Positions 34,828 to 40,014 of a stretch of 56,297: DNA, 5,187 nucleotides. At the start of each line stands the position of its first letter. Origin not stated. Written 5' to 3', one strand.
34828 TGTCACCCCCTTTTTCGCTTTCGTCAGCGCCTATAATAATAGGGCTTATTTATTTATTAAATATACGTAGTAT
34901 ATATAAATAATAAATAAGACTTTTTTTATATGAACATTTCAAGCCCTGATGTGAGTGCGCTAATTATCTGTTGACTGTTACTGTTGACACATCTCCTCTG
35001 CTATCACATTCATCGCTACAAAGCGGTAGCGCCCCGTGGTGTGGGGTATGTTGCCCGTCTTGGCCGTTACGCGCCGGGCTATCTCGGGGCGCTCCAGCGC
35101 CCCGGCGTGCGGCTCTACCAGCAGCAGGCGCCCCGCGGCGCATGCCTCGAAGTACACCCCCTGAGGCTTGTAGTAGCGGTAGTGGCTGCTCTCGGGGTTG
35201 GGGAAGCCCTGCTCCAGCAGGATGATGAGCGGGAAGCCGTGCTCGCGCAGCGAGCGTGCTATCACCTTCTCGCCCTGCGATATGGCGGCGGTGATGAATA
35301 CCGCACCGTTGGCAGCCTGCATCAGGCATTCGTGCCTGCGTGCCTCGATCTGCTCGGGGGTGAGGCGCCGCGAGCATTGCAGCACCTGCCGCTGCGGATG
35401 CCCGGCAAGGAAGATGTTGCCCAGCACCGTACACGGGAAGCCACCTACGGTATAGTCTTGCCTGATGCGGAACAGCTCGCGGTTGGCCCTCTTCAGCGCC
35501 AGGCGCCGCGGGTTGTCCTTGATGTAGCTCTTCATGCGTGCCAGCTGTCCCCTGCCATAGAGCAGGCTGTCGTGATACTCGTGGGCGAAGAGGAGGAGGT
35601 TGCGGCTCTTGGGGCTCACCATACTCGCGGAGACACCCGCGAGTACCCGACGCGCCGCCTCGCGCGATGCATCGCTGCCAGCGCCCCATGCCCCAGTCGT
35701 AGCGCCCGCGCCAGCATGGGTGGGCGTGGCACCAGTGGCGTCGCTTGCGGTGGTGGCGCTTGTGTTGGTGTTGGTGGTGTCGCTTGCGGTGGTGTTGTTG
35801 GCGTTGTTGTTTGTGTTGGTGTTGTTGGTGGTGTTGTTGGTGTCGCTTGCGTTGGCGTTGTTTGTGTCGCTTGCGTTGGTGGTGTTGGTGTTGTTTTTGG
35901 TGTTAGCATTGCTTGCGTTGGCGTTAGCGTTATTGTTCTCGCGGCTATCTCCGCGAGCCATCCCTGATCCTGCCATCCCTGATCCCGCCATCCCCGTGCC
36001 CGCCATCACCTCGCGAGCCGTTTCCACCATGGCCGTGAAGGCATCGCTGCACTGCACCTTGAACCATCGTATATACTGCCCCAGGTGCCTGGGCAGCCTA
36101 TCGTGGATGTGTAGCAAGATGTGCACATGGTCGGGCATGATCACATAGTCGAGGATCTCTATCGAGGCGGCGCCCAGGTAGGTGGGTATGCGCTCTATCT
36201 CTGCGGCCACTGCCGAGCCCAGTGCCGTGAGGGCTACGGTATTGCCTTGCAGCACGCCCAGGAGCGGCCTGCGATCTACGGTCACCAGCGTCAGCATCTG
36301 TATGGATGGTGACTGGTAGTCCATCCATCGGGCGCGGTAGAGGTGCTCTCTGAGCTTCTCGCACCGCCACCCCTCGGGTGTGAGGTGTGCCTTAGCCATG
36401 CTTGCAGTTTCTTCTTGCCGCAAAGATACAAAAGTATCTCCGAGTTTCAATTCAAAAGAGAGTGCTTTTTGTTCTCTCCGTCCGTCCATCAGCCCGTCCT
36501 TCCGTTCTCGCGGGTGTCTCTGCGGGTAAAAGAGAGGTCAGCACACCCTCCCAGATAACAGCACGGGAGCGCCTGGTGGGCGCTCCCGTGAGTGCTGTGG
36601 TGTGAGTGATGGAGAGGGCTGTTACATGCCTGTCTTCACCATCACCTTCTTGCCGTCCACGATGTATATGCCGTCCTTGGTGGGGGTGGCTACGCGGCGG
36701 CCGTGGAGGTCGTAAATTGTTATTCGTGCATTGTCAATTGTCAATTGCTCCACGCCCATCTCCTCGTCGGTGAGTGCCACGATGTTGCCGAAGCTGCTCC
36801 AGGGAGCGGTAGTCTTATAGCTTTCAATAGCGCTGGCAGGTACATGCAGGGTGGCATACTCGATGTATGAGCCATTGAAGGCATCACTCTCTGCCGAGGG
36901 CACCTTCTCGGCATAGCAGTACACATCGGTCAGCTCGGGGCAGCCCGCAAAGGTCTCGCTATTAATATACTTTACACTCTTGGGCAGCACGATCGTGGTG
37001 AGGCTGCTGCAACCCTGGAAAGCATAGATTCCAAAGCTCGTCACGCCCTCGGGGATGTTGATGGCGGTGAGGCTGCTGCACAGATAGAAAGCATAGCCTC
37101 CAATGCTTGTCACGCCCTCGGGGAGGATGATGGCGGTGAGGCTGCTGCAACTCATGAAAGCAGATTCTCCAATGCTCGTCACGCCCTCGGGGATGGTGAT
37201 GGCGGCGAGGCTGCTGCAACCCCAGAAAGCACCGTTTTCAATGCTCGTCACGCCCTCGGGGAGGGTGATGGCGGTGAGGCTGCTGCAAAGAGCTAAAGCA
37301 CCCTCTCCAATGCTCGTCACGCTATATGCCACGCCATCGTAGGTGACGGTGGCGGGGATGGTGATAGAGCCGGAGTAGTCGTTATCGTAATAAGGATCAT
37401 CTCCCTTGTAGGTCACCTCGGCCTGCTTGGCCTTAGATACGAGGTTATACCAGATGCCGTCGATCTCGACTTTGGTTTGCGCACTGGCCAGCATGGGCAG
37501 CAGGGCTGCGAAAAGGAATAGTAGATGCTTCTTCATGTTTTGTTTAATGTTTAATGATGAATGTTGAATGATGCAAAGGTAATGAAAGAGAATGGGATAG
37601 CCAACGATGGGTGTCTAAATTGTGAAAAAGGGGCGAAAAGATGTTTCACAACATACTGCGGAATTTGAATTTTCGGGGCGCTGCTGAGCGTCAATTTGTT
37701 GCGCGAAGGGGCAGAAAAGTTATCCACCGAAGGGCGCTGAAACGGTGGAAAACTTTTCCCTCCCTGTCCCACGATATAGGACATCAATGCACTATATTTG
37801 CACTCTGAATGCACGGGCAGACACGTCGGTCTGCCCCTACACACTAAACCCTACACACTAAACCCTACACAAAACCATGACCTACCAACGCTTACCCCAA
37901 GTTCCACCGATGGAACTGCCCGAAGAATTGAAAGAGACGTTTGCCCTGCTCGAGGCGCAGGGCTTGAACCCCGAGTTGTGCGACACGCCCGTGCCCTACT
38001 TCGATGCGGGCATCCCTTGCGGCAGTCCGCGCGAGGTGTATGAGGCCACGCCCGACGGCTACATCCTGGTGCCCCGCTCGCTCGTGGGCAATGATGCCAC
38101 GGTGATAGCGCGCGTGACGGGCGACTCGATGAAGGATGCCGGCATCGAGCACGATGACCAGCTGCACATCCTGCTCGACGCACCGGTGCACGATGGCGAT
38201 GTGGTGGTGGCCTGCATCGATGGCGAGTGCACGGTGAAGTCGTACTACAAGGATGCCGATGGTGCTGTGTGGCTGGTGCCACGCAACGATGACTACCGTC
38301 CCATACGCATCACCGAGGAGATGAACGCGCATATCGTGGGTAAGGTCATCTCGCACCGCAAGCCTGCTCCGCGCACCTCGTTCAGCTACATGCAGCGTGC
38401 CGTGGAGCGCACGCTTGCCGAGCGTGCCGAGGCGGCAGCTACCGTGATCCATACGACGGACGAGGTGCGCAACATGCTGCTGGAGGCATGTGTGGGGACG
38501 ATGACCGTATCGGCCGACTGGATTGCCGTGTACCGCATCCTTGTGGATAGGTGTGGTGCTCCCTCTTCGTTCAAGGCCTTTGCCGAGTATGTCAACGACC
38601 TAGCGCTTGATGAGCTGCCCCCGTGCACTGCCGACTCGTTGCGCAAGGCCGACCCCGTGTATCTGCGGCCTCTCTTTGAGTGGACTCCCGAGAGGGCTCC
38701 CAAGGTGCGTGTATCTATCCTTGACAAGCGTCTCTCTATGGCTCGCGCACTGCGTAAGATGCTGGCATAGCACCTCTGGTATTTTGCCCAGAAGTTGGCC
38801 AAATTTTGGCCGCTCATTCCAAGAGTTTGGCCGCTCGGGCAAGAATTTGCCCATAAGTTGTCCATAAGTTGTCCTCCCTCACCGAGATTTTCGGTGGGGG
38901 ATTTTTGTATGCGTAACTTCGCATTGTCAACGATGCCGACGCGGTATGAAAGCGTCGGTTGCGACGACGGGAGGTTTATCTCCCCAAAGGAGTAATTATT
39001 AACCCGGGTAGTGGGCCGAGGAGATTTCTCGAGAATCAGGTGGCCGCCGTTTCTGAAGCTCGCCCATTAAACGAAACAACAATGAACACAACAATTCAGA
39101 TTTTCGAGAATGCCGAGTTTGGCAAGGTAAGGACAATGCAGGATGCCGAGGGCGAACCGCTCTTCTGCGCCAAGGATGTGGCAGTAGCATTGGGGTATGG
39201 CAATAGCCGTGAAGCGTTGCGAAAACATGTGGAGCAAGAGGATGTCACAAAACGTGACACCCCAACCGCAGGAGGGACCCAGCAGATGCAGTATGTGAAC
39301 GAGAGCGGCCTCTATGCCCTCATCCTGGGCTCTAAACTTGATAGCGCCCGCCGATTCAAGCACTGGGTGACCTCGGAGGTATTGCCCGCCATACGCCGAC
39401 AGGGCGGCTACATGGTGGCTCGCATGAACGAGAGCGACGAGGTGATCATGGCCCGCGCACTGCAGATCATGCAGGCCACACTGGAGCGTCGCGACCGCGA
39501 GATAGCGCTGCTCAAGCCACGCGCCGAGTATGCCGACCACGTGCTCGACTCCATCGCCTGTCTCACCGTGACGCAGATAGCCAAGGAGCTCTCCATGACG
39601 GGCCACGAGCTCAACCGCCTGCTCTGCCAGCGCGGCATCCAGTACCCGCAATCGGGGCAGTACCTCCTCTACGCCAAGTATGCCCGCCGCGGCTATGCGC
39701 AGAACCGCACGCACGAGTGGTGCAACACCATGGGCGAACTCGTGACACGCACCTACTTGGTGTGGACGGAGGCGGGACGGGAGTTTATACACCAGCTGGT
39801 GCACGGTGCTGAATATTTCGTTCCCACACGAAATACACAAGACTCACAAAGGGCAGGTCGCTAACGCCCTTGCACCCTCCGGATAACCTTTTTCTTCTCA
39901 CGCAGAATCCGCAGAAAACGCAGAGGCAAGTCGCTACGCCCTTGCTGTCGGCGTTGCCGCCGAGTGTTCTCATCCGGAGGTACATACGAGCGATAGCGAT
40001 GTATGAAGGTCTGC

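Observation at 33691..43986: Integrase-less, repeat-saturated accessory island with replication, lysis and switch-like genes but no structural genes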

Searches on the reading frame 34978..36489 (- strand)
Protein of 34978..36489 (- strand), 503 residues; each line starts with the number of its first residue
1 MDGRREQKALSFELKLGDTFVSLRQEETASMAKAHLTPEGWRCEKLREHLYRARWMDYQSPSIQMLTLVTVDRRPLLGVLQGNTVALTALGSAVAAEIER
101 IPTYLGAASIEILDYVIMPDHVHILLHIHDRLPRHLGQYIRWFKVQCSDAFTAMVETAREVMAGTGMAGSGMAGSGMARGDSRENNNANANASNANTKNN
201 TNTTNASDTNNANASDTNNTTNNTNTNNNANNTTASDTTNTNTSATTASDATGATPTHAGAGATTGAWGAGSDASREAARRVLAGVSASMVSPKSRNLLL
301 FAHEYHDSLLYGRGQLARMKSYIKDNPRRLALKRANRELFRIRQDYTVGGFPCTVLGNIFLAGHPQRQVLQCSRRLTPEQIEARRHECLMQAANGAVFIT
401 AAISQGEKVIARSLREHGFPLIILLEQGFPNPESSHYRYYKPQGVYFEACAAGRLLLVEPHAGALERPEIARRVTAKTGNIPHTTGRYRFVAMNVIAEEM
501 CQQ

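Call 5: search_protein_families(library=pfam, proteins=[window:34978-36489:-], max_evalue=0.01)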
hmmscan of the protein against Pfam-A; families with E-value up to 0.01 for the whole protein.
window:34978-36489:- (503 aa): 1 family
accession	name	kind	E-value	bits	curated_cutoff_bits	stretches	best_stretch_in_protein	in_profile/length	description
PF01797.21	Y1_Tnp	-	0.00036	21.1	23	1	107-160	38-89/121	Transposase IS200 like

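Call 12: search_protein_families(library=ncbifam, proteins=[window:34978-36489:-], max_evalue=0.01)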
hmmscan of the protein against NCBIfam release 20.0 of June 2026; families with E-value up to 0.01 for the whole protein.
window:34978-36489:- (503 aa): 2 families
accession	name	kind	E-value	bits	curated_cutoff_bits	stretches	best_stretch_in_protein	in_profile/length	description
NF047646.1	REP_Tyr_transpos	equivalog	1.9e-07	31.1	80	1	106-152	43-88/146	REP-associated tyrosine transposase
NF033573.1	transpos_IS200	equivalog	0.0078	16.4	55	0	107-157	44-92/126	IS200/IS605 family transposase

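Call 13: search_protein_families(library=phrogs, proteins=[window:34978-36489:-], max_evalue=0.001)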
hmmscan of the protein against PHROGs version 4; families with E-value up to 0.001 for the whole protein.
window:34978-36489:- (503 aa): 0 families

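Call 14: search_protein_families(library=padloc, proteins=[window:34978-36489:-], max_evalue=0.001)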
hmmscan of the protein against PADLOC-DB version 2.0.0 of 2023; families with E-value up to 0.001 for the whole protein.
window:34978-36489:- (503 aa): 0 families

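Call 95: search_solved_structures(query=window:34978-36489:-, max_evalue=1, show_alignments=1)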
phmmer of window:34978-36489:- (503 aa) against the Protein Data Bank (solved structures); distinct sequences matched with E-value up to 1: 0.

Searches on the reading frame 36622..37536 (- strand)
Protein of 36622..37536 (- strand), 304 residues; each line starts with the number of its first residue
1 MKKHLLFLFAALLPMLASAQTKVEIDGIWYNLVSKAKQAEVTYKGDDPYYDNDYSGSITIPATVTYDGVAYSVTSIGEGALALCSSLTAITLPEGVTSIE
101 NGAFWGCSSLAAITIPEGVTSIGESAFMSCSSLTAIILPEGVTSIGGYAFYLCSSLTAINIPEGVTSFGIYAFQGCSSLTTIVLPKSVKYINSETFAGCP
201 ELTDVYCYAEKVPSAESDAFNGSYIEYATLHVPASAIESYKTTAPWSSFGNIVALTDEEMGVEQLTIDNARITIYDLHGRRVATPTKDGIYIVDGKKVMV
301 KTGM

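Call 5: search_protein_families(library=pfam, proteins=[window:36622-37536:-], max_evalue=0.01)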
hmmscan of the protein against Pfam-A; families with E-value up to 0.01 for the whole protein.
window:36622-37536:- (304 aa): 2 families
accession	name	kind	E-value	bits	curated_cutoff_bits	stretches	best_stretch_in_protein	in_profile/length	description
PF13306.12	LRR_5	-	5.1e-61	204.6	27.7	2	71-179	20-126/127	BspA type Leucine rich repeat region (6 copies)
PF13855.12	LRR_8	-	4.7e-06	26.7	27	0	168-203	16-52/61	Leucine rich repeat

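Call 12: search_protein_families(library=ncbifam, proteins=[window:36622-37536:-], max_evalue=0.01)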
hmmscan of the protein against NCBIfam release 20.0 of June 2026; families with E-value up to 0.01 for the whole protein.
window:36622-37536:- (304 aa): 3 families
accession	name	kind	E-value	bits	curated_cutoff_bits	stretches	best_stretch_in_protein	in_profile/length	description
NF047961.1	adhesin_HupY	equivalog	4.5e-26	91.2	1250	2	99-256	177-334/978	leucine-rich repeat adhesin HupY/LrrG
NF045861.1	glide_Gli349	exception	3.4e-12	43.9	1750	1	23-135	2633-2748/3169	gliding machinery surface structure protein Gli349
TIGR02167.2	Liste_lipo_26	repeat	0.00042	20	30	0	173-182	2-11/26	PARCEL repeat-containing surface protein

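Call 13: search_protein_families(library=phrogs, proteins=[window:36622-37536:-], max_evalue=0.001)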
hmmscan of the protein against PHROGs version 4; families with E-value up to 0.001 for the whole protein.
window:36622-37536:- (304 aa): 3 families
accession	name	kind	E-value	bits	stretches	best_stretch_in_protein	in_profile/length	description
phrog_35892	-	unknown function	9.5e-34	117.2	2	117-203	390-476/1181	-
phrog_18805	-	unknown function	1.4e-20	74.6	2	42-134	268-357/457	-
phrog_9915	-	unknown function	5e-06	25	1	84-201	1204-1367/1813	-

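Call 14: search_protein_families(library=padloc, proteins=[window:36622-37536:-], max_evalue=0.001)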
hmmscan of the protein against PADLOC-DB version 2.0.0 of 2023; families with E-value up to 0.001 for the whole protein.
window:36622-37536:- (304 aa): 0 families

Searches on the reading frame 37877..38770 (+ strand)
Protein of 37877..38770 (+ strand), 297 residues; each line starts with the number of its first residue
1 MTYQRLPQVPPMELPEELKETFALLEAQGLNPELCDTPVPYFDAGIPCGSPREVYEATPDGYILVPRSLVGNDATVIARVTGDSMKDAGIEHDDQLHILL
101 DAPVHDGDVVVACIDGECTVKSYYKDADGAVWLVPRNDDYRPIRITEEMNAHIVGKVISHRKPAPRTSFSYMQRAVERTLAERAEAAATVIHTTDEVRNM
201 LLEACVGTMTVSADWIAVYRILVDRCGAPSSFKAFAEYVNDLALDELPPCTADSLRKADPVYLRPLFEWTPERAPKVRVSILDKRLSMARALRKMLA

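Call 5: search_protein_families(library=pfam, proteins=[window:37877-38770:+], max_evalue=0.01)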
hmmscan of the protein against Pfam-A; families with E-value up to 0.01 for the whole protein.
window:37877-38770:+ (297 aa): 1 family
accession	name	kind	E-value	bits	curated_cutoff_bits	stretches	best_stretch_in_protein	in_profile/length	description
PF00717.28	Peptidase_S24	-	2.1e-24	85.9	23.3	1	46-158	6-116/116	Peptidase S24-like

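Call 12: search_protein_families(library=ncbifam, proteins=[window:37877-38770:+], max_evalue=0.01)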
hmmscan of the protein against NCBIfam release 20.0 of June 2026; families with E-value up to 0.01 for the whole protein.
window:37877-38770:+ (297 aa): 2 families
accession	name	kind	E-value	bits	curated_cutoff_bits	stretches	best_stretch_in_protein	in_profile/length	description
TIGR00498.1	lexA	equivalog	1.2e-19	70.8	110.95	1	47-159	87-197/203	transcriptional repressor LexA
NF007621.2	PRK10276.1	subfamily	1.9e-19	69.8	110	1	72-158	26-111/115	translesion error-prone DNA polymerase V autoproteolytic subunit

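Call 13: search_protein_families(library=phrogs, proteins=[window:37877-38770:+], max_evalue=0.001)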
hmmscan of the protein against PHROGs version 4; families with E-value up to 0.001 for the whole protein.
window:37877-38770:+ (297 aa): 5 families
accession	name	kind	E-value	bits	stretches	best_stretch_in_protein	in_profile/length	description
phrog_4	-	transcription regulation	9.9e-21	75.2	1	37-183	212-359/400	transcriptional repressor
phrog_811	-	DNA, RNA and nucleotide metabolism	5.1e-18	66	1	73-165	46-136/140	UmuD-like protein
phrog_8558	-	unknown function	1.3e-09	39.3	1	73-163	18-110/114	-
phrog_6201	-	transcription regulation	1.2e-08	35.9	1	76-163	29-117/121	CI-like repressor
phrog_10470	-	DNA, RNA and nucleotide metabolism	3e-05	24.8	1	86-156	2-70/79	UmuD-like protein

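Call 14: search_protein_families(library=padloc, proteins=[window:37877-38770:+], max_evalue=0.001)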
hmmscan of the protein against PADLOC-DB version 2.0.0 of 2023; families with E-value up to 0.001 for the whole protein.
window:37877-38770:+ (297 aa): 0 families

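Call 83: find_homologous_proteins(query=window:37877-38770:+, max_evalue=0.00001)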
Query window:37877-38770:+ (297 aa): 107 proteins with E <= 0.00001 among 1737 candidates.
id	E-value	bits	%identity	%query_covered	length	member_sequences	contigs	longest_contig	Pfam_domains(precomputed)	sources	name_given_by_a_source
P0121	3.0e-191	652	96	100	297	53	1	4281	PF00717.29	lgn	-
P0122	1.0e-185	634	93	100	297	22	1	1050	PF00717.29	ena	-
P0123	5.3e-178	609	91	100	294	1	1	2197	PF00717.29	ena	-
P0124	9.9e-167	572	85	100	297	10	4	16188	PF00717.29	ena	-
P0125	1.3e-165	568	85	100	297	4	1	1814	PF00717.29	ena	-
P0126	1.4e-137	476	73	100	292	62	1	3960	PF00717.29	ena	-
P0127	4.1e-136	471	72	100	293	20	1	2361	PF00717.29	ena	-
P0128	3.9e-134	465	69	100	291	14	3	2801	PF00717.29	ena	-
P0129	1.3e-133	463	73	96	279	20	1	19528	PF00717.29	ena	-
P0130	1.3e-131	457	70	100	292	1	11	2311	PF00717.29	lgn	-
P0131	6.9e-130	451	68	100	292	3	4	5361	PF00717.29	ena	-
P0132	2.1e-129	449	68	100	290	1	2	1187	PF00717.29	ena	-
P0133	2.4e-126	439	69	96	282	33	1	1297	PF00717.29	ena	-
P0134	2.6e-125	436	67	100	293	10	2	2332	PF00717.29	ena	-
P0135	5.7e-125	435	68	96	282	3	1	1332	PF00717.29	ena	-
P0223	1.2e-10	60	40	34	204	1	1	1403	PF00717.29,PF01726.23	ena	-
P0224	6.1e-10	57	37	38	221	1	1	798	PF00717.29,PF01726.23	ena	-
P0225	7.0e-8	50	37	33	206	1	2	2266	PF00717.29,PF01726.23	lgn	-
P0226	1.2e-6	46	37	38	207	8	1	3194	PF00717.29,PF01726.23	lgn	-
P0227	4.9e-6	44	37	38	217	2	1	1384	PF00717.29,PF01726.23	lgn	-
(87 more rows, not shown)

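Call 93: predict_structure(alignment_id=A7)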
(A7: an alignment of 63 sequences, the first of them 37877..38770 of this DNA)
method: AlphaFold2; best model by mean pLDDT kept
length: 297 residues; sequences in the alignment: 63
mean_pLDDT: 83.7   pTM: 0.49
mean pLDDT of the five models: 83.7, 83.1, 83.0, 82.8, 81.8
residues with pLDDT >= 90: 188; 70-90: 55; 50-70: 17; < 50: 37
segments of 3 or more residues with pLDDT < 50: 1-7, 39-66
pLDDT, mean of each block of 10 residues (from residue 1): 42 79 91 64 32 35 45 80 95 92 94 92 97 97 95 93 86 88 70 92 96 97 93 98 96 96 94 96 97 93
secondary structure, 60 per line:
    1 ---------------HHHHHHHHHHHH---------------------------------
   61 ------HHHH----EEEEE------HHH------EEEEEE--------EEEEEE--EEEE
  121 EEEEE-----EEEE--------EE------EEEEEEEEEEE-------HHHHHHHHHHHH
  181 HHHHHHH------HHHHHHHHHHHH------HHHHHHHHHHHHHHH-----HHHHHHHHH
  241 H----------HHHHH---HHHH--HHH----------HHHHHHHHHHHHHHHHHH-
elements in order: H16-27 H67-70 E75-79 E95-100 E109-114 E117-125 E131-134 E151-161 H169-187 H194-205 H212-226 H232-241 H252-256 H260-263 H279-296

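Call 96: fold_search(model_id=the predicted structure, library=pdb)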
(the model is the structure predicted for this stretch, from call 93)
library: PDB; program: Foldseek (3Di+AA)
matches with E <= 10: 508; with E <= 0.001: 39
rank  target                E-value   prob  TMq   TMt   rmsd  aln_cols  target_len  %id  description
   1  6a2s_A                1.1e-08  1.00  0.30  0.83   2.6       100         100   35  Mycobacterium tuberculosis LexA C-domain S160A (released 2019-01-23)
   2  6a2r_A                2.0e-08  1.00  0.28  0.81   5.6       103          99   35  Mycobacterium tuberculosis LexA C-domain II (released 2019-01-23)
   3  7zra_B                3.6e-08  1.00  0.30  0.67   5.0       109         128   34  Crystal structure of E.coli LexA in complex with nanobody NbSOS1(Nb14497) (released 2022-10-26)
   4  3jso_B                5.4e-08  1.00  0.30  0.46   6.0       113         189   32  Classic Protein With a New Twist: crystal structure of a LexA repressor DNA complex (released 2010-08-18)
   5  7ocj_F                6.1e-08  1.00  0.30  0.65   5.0       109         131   34  Crystal structure of E.coli LexA in complex with nanobody NbSOS2(Nb14509) (released 2022-10-26)
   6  6a2q                  7.2e-08  1.00  0.28  0.82   4.8       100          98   36  Mycobacterium tuberculosis LexA C-domain I (released 2019-01-23)
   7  1umu_A                1.2e-07  1.00  0.29  0.77   1.9        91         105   37  STRUCTURE DETERMINATION OF UMUD' BY MAD PHASING OF THE SELENOMETHIONYL PROTEIN (released 1996-08-01)
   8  1ay9_A                1.3e-07  1.00  0.29  0.77   4.0       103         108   34  WILD-TYPE UMUD' FROM E. COLI (released 1998-01-28)
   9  3jsp_B                1.5e-07  1.00  0.30  0.46  10.4       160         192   28  Classic Protein With a New Twist: crystal structure of a LexA repressor DNA complex (released 2010-08-18)
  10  7b5g_C                1.6e-07  1.00  0.30  0.67   4.6       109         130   34  Crystal structure of E.coli LexA in complex with nanobody NbSOS3(Nb14527) (released 2022-09-14)
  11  1umu_B                1.8e-07  1.00  0.28  0.77   1.8        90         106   38  STRUCTURE DETERMINATION OF UMUD' BY MAD PHASING OF THE SELENOMETHIONYL PROTEIN (released 1996-08-01)
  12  7b5g_G                2.0e-07  1.00  0.30  0.67   4.7       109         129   34  Crystal structure of E.coli LexA in complex with nanobody NbSOS3(Nb14527) (released 2022-09-14)
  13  1jhf_B                2.5e-07  1.00  0.29  0.75   4.5       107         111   34  LEXA G85D MUTANT (released 2001-09-19)
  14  3jso_A                2.5e-07  1.00  0.29  0.45   4.5       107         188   34  Classic Protein With a New Twist: crystal structure of a LexA repressor DNA complex (released 2010-08-18)
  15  8gmt_A                3.0e-07  1.00  0.28  0.81   1.7        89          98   37  Structure of UmuD in complex with RecA filament (released 2022-12-21)
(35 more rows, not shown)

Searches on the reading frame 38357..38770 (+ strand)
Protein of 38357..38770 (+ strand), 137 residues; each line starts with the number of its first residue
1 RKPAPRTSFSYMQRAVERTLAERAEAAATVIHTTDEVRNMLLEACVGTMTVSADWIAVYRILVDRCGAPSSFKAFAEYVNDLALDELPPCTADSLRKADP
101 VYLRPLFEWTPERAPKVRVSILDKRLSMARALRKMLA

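Call 63: search_protein_families(library=pfam, proteins=[window:38357-38770:+], max_evalue=5)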
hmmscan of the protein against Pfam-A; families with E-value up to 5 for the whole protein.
window:38357-38770:+ (137 aa): 2 families
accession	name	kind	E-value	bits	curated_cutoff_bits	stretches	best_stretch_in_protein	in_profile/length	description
PF20766.2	DUF447_C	-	0.11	13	24.8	1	54-76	27-48/53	Protein of unknown function (DUF447)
PF00100.29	Zona_pellucida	-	0.28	11.7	24.6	1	11-68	21-78/133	ZP-C domain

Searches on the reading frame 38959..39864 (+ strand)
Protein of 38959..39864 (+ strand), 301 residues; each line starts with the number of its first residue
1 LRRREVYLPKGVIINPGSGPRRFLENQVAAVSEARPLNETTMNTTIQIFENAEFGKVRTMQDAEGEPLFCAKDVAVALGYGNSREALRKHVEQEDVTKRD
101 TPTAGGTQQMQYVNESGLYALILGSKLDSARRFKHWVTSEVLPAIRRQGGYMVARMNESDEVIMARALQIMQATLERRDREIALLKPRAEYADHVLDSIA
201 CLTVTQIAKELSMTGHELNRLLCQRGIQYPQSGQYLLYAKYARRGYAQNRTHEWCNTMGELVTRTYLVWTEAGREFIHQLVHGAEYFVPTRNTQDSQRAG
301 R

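Call 5: search_protein_families(library=pfam, proteins=[window:38959-39864:+], max_evalue=0.01)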
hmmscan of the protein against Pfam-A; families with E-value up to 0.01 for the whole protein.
window:38959-39864:+ (301 aa): 2 families
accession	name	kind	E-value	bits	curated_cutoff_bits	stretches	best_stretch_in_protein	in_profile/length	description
PF03374.19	ANT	-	5.3e-25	88.3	25.3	1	180-282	2-106/108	Phage antirepressor protein KilAC domain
PF02498.22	Bro-N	-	2.8e-24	86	25.6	1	56-143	1-96/96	BRO family, N-terminal domain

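Call 12: search_protein_families(library=ncbifam, proteins=[window:38959-39864:+], max_evalue=0.01)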
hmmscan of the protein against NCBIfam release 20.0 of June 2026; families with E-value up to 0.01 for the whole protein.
window:38959-39864:+ (301 aa): 0 families

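Call 13: search_protein_families(library=phrogs, proteins=[window:38959-39864:+], max_evalue=0.001)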
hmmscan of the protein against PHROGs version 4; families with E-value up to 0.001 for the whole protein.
window:38959-39864:+ (301 aa): 14 families
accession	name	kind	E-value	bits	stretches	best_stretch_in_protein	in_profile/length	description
phrog_130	-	transcription regulation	5.3e-75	254.3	1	37-298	151-425/480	anti-repressor Ant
phrog_2899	-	transcription regulation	1.9e-39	136.9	1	42-167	3-125/263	anti-repressor Ant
phrog_463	-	transcription regulation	2.8e-37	129.6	1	42-186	1-144/250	anti-repressor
phrog_7940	-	unknown function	1.9e-34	120.4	1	45-160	3-116/252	-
phrog_2593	-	transcription regulation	1.3e-32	114.6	1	39-173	12-162/255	anti-repressor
phrog_25722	-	unknown function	2e-31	109.8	1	43-156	3-113/150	-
phrog_2011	-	transcription regulation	5.7e-27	96.1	1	47-178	2-141/275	anti-repressor Ant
phrog_5060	-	transcription regulation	1.3e-26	95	1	40-160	3-125/224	anti-repressor Ant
phrog_245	-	transcription regulation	6.8e-25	89.2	1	28-164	12-152/319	anti-repressor Ant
phrog_2977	-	transcription regulation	1.9e-21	77.4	1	40-128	58-148/150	anti-repressor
phrog_63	-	transcription regulation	1.1e-20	75.4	1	164-287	233-362/431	anti-repressor Ant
phrog_9976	-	transcription regulation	7.8e-18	66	1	57-160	11-115/188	anti-repressor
phrog_25289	-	unknown function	3.8e-13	50.5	1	218-282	1-65/79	-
phrog_34000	-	unknown function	7.9e-06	26.8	1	39-103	7-74/194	-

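Call 14: search_protein_families(library=padloc, proteins=[window:38959-39864:+], max_evalue=0.001)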
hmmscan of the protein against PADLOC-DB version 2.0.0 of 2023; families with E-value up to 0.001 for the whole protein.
window:38959-39864:+ (301 aa): 0 families
